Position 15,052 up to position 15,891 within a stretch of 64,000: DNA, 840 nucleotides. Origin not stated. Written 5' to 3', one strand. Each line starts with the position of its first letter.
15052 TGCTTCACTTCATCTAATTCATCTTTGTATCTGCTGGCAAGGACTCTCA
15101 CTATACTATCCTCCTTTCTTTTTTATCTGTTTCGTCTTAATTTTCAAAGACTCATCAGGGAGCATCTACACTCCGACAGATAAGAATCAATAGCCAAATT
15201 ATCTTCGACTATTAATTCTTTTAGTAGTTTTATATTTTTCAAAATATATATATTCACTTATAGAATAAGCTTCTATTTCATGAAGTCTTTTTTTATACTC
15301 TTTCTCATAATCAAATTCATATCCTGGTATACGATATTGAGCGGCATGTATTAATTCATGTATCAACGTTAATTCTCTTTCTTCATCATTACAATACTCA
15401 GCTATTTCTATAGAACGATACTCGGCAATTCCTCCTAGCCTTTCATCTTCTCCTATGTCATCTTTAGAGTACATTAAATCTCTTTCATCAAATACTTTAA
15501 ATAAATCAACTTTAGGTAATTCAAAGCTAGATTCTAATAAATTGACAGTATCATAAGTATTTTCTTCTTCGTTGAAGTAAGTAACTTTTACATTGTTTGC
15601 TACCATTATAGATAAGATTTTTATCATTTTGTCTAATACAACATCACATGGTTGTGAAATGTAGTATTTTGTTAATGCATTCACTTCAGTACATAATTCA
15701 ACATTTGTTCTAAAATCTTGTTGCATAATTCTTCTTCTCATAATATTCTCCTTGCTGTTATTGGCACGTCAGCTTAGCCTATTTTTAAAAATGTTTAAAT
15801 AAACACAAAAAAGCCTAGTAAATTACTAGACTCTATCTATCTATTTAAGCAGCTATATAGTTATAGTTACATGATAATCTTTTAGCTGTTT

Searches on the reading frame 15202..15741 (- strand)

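Call 50: search_protein_families(library=pfam, proteins=[window:15202-15741:-], max_evalue=0.1)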
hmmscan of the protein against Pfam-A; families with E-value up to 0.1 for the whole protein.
seq(180 aa): 2 families
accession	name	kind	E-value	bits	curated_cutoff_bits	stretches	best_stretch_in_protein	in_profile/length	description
PF10263.15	SprT-like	-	0.00084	19.6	25.6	1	110-158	45-97/108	SprT-like family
PF20573.4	DUF6782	-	0.079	12.6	27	0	109-144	77-111/241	Putative metallopeptidase family (DUF6782)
